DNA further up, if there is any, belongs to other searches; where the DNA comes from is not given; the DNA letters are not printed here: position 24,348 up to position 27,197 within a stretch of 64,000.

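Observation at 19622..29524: Head-to-tail array of four diverged paralogues encoding secreted 'double VRVWQ module + NHL beta-propeller' proteins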

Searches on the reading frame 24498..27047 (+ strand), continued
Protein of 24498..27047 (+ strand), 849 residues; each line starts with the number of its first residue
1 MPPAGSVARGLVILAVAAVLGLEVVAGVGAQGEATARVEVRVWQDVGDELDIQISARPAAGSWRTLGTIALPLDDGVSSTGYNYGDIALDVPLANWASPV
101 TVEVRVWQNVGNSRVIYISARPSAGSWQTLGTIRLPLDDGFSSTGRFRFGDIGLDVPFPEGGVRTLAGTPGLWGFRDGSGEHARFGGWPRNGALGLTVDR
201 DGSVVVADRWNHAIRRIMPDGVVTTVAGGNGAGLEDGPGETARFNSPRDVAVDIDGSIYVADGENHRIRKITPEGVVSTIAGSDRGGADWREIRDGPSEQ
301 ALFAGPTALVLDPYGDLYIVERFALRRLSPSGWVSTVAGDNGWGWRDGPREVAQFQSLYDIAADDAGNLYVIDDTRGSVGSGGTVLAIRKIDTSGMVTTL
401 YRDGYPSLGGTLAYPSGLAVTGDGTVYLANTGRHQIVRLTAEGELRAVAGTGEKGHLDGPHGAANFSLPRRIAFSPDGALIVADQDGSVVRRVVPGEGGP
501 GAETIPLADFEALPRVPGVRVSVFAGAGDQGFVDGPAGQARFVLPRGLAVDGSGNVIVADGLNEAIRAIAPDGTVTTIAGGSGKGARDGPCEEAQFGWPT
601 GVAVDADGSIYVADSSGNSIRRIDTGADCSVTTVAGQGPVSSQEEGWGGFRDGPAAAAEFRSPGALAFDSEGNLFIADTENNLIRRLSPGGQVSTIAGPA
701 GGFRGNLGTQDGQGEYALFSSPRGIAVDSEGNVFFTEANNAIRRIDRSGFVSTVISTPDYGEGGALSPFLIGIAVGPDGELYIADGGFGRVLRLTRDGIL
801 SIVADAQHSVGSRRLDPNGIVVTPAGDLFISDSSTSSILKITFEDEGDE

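Call 51: list_cluster_members(proteins=[P0205, P0276, P0228, P0010])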
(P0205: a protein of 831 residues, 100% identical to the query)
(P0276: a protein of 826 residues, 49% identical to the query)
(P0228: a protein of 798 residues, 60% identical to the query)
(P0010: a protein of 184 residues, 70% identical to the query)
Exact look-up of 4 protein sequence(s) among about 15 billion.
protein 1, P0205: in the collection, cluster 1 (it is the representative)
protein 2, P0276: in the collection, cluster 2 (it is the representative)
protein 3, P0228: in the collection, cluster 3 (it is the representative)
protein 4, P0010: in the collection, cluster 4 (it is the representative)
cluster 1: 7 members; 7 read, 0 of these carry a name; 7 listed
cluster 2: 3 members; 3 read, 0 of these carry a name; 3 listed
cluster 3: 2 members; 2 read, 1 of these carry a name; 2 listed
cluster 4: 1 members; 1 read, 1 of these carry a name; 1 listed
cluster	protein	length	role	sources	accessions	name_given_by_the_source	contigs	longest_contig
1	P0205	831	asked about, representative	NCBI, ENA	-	-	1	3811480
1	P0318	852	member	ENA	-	-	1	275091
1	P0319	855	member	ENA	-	-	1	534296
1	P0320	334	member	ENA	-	-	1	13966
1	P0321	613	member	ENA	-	-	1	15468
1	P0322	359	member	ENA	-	-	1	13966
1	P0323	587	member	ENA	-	-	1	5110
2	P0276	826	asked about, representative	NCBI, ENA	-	-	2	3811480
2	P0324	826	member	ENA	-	-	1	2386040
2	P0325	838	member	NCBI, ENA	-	-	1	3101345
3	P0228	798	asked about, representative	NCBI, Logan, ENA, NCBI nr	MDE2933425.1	MAG: hypothetical protein OXS47_06090 [Chloroflexota bacterium] | hypothetical protein [Chloroflexota bacterium]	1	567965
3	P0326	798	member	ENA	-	-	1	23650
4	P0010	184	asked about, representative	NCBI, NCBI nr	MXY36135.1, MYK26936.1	MAG: hypothetical protein F4052_08345, partial [Dehalococcoidia bacterium] | hypothetical protein [Dehalococcoidia bacterium]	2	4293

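Call 65: predict_structure(alignment_id=A5)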
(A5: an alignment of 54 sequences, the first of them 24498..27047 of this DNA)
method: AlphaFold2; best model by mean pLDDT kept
length: 849 residues; sequences in the alignment: 54
mean_pLDDT: 88.7   pTM: 0.84
mean pLDDT of the five models: 88.7, 87.7, 87.6, 86.8, 86.6
residues with pLDDT >= 90: 622; 70-90: 153; 50-70: 30; < 50: 44
segments of 3 or more residues with pLDDT < 50: 1-32, 497-501, 846-849
pLDDT, mean of each block of 10 residues (from residue 1): 36 42 30 74 95 94 90 90 95 90 95 94 88 94 93 88 91 93 81 85 96 96 97 97 96 97 96 97 84 91 93 94 91 93 89 91 96 74 75 96 84 92 93 93 90 93 93 93 93 67 76 89 90 95 96 96 97 96 93 95 96 95 94 82 64 93 95 96 96 92 81 93 95 95 96 92 88 95 93 95 85 83 95 93 62
secondary structure, 60 per line:
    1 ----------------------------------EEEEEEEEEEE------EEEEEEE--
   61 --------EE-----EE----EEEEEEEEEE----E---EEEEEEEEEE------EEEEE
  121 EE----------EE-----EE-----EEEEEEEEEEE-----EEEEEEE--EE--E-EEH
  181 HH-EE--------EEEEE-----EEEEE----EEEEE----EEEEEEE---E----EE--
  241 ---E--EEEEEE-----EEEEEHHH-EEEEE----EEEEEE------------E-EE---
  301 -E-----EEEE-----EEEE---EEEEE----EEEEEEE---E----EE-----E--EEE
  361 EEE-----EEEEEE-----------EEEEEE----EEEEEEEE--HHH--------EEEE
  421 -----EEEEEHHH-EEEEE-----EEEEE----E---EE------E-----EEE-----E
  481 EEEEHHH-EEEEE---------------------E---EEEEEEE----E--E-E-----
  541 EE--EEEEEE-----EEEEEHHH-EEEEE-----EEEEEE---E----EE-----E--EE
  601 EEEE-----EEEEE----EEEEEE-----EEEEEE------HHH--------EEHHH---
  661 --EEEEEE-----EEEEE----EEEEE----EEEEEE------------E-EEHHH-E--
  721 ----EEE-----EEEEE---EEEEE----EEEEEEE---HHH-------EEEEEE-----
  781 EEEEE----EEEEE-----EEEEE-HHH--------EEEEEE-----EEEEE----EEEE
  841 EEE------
elements in order (helices of 4 or more, strands of 3 or more residues): E35-45 E52-58 E82-91 E100-109 E116-122 E147-157 E163-169 E194-198 E204-208 E213-217 E222-228 E247-252 E258-262 E267-271 E276-281 E308-311 E317-320 E324-328 E333-339 E358-363 E369-374 E386-391 E396-403 E417-420 E426-430 E435-439 E445-449 E472-474 E480-484 E489-493 E519-525 E545-550 E556-560 E565-569 E575-580 E599-604 E610-614 E619-624 E630-635 E663-668 E674-678 E683-687 E692-697 E725-727 E733-737 E741-745 E750-756 E770-775 E781-785 E790-794 E800-804 E817-822 E828-832 E837-843

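Call 68: fold_search(model_id=the predicted structure, library=pdb)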
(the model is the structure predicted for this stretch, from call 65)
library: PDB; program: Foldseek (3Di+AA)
matches with E <= 10: 1177; with E <= 0.001: 725
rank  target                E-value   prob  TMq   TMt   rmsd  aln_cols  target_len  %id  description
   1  9ifo_A                8.3e-27  1.00  0.34  0.21  29.6       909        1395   20  Structure of Teneurin-Like Protein (TLP) (released 2026-03-11)
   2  8fia_A                1.9e-21  1.00  0.31  0.16  32.5       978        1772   14  The structure of fly Teneurin self assembly (released 2023-05-03)
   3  9g2f_A                2.3e-21  1.00  0.31  0.16  33.1      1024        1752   14  Mouse Teneurin2 dimer variant A1B1 (released 2026-01-21)
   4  9g42_A                2.4e-21  1.00  0.31  0.16  33.6       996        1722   15  Mouse Teneurin2 dimer variant A0B0 (released 2026-01-21)
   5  6fb3_A                2.6e-21  1.00  0.31  0.15  30.8       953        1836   15  Teneurin 2 Partial Extracellular Domain (released 2018-03-28)
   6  6ske_A                4.6e-21  1.00  0.31  0.16  32.3       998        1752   14  Teneurin 2 in complex with Latrophilin 2 Lec domain (released 2020-02-12)
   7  8r54_A                6.5e-21  1.00  0.32  0.14  32.1       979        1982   14  Mouse teneurin-3 non-compact subunit - A0B0 isoform (released 2024-05-08)
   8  6vhh_A                1.2e-20  1.00  0.31  0.16  33.2       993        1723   14  Human Teneurin-2 and human Latrophilin-3 binary complex (released 2020-06-03)
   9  8r50_A                1.5e-20  1.00  0.29  0.14  32.6       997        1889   14  Mouse teneurin-3 compact dimer - A1B1 isoform (released 2024-05-08)
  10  7bam_A                2.5e-20  1.00  0.31  0.14  34.3      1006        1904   14  human Teneurin4 WT C2 (released 2021-12-01)
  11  7ban_A                3.0e-20  1.00  0.31  0.14  34.3       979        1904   14  human Teneurin4 Mut C2 (released 2022-01-12)
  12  9qaw_B                5.2e-19  1.00  0.14  0.04  33.4      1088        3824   13  CryoEM structure of the human LRP2 receptor ectodomain in complex with LRPAP1 (released 2026-03-11)
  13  8r51_A                8.2e-19  1.00  0.30  0.15  33.6      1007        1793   13  Mouse teneurin-3 non-compact subunit - A1B1 isoform (released 2024-05-08)
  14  8em4_A                8.6e-19  1.00  0.24  0.07  28.5      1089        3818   13  Cryo-EM structure of LRP2 at pH 7.5 (released 2023-02-08)
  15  7djj                  1.3e-18  1.00  0.18  0.44  19.3       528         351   18  Structure of four truncated and mutated forms of quenching protein lumenal domains (released 2022-06-08)
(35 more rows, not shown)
